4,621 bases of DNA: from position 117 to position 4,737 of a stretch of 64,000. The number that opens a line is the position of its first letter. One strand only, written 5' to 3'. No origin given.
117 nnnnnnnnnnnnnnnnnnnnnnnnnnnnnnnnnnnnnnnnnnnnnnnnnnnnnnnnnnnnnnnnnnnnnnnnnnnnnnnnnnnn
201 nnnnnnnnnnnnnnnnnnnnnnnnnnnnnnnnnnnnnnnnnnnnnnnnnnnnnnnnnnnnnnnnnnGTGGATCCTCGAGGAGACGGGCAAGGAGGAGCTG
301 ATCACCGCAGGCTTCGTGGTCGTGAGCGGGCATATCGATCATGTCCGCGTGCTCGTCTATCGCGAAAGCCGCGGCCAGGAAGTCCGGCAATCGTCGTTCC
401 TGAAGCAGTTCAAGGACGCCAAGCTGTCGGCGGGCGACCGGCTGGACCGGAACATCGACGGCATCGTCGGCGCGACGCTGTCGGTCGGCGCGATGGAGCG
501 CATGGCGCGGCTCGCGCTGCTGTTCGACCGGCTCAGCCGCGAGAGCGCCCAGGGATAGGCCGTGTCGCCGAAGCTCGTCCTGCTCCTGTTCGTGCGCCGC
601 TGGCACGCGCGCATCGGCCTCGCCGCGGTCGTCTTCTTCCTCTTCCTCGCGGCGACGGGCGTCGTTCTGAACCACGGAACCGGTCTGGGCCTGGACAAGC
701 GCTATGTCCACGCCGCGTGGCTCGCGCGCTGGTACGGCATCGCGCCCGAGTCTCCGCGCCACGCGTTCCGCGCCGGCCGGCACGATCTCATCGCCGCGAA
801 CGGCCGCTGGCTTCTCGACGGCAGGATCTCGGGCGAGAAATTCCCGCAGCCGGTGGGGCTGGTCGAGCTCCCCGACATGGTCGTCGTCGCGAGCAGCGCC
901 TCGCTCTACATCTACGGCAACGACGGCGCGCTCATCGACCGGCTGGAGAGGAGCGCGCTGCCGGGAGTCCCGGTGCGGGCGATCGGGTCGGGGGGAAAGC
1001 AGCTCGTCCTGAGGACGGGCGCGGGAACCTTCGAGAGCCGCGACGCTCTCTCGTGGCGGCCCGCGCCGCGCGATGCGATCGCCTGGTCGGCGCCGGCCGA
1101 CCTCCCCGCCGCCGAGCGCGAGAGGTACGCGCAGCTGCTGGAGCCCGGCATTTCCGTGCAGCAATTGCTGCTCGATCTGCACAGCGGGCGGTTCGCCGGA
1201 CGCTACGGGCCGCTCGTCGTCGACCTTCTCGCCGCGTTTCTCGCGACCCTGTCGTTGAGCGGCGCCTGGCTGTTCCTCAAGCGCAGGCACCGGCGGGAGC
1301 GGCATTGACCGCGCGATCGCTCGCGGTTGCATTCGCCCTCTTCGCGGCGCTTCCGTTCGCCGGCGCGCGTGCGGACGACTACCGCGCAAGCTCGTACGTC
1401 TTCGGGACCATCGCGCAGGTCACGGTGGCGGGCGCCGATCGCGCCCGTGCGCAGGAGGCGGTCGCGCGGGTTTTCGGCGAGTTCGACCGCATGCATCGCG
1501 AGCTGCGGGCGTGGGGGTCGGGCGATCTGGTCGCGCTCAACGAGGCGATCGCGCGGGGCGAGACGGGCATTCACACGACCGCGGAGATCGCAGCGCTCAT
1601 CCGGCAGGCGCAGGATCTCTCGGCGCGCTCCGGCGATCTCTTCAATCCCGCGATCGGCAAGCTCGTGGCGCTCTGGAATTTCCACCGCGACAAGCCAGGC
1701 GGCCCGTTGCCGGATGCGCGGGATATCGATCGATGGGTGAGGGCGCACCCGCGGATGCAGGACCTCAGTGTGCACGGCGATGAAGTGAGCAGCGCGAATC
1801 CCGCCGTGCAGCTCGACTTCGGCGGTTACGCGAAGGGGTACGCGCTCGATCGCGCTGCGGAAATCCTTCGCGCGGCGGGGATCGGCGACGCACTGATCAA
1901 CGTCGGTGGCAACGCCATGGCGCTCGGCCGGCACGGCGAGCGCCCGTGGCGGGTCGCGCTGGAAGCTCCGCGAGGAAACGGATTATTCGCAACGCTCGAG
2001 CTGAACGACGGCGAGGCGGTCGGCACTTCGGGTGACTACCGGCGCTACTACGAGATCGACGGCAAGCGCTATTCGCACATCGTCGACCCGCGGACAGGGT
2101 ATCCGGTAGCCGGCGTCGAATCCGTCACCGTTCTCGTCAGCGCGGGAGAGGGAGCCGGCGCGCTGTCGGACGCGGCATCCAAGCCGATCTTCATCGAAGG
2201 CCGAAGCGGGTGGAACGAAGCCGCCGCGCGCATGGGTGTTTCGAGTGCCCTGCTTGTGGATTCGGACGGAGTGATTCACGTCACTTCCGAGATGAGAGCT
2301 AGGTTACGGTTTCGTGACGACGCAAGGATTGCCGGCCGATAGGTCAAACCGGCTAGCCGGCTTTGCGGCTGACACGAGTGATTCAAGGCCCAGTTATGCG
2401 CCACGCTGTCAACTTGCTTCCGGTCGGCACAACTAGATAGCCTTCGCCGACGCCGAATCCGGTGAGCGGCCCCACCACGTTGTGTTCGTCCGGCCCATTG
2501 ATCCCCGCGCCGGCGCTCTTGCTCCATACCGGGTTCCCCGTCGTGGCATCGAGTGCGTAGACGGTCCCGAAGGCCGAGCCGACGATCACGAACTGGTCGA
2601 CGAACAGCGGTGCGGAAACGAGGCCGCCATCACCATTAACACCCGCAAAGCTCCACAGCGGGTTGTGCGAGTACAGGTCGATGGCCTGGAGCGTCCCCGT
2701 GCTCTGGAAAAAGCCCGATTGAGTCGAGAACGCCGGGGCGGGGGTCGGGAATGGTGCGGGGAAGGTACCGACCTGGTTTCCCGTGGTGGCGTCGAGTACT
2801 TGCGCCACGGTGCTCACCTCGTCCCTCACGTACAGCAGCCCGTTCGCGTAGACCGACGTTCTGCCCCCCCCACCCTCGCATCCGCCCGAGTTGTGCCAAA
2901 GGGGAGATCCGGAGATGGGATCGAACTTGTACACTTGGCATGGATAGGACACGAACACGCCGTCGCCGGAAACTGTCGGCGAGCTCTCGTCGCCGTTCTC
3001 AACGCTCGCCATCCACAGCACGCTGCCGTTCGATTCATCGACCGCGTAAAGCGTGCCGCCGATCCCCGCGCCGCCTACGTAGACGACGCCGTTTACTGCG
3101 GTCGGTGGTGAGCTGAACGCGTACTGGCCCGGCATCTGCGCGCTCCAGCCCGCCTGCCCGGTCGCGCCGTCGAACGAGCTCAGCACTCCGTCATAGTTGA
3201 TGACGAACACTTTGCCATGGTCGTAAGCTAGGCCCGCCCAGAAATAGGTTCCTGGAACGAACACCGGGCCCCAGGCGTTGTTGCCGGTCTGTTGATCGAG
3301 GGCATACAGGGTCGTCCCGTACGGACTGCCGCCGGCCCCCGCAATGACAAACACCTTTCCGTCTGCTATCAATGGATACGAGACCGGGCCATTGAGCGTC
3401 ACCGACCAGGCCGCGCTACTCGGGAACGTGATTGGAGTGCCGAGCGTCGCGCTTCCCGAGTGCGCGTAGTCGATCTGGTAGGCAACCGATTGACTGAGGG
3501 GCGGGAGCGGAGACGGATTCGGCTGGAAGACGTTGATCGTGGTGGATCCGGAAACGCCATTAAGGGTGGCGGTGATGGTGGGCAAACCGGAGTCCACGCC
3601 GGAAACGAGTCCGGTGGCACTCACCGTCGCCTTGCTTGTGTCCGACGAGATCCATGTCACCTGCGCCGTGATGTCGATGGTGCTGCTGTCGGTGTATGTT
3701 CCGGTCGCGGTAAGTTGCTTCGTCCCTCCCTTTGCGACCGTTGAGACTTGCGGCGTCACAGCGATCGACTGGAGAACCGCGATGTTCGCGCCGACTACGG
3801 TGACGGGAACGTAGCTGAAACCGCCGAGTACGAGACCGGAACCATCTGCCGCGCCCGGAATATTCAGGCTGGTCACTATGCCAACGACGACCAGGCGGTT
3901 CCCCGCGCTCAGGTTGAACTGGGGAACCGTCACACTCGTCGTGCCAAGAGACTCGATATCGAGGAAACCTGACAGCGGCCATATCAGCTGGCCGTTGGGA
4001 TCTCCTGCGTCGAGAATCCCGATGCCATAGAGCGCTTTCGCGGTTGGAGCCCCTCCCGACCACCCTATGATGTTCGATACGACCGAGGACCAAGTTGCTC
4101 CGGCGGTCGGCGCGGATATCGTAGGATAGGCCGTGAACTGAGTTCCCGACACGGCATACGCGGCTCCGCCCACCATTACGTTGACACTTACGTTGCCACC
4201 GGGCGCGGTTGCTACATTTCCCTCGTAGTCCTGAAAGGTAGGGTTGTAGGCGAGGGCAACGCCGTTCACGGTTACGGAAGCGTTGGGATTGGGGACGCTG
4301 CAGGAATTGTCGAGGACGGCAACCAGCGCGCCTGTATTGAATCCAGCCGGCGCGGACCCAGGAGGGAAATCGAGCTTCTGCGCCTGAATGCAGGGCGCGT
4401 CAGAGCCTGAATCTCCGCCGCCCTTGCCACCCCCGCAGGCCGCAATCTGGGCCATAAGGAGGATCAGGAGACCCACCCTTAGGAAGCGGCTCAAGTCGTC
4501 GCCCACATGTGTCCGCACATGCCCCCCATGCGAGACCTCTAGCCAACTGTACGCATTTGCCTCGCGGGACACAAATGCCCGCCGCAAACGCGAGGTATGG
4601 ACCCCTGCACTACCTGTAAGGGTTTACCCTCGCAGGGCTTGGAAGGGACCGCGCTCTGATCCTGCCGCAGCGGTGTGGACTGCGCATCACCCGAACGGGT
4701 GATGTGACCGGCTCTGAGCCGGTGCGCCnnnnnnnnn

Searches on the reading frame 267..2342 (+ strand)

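Call 6: search_protein_families(library=ncbifam, proteins=[window:267-2342:+], max_evalue=0.00001)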
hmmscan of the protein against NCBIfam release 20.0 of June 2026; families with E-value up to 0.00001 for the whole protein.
window:267-2342:+ (691 aa): 1 family
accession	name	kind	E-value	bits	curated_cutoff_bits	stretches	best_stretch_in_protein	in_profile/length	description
NF007774.0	PRK10461.1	equivalog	4.4e-33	114.6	498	1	378-626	41-294/351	FAD:protein FMN transferase ApbE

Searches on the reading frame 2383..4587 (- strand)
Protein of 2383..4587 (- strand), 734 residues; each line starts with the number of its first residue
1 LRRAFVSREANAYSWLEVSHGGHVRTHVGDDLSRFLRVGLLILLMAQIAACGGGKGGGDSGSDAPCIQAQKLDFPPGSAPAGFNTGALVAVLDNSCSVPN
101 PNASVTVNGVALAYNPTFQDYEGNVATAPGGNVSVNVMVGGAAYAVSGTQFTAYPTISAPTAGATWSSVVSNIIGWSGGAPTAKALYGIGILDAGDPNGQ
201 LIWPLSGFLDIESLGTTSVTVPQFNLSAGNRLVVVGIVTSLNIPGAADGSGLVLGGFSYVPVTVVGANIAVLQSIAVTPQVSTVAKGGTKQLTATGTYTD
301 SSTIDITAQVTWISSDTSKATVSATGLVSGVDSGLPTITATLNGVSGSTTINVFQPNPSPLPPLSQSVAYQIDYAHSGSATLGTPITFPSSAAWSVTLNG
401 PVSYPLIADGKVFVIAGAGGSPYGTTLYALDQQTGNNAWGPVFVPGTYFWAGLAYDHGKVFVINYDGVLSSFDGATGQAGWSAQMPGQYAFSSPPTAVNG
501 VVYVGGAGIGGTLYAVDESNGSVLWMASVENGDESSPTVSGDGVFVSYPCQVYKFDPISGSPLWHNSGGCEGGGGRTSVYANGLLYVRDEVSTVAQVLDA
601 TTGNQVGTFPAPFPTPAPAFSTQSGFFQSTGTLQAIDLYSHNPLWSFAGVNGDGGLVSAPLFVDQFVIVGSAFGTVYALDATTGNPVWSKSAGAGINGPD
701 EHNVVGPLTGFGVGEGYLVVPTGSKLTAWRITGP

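Call 6: search_protein_families(library=ncbifam, proteins=[window:2383-4587:-], max_evalue=0.00001)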
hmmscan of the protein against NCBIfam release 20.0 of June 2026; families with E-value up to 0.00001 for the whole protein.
window:2383-4587:- (734 aa): 4 families
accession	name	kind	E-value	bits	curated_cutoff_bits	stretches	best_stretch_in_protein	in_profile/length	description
TIGR03300.1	assembly_YfgL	equivalog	2.7e-21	75.7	285.2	1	453-566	61-171/377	outer membrane protein assembly factor BamB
TIGR03075.1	PQQ_enz_alc_DH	subfamily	9.8e-17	60.7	480.05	1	398-535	58-205/530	PQQ-dependent dehydrogenase, methanol/ethanol family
NF008351.0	PRK11138.1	equivalog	2.9e-14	52.4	423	1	455-565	67-185/394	outer membrane protein assembly factor BamB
TIGR04528.1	acido_non_PQQ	subfamily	3.9e-12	45.7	650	0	628-730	398-492/493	acido-empty-quinoprotein group A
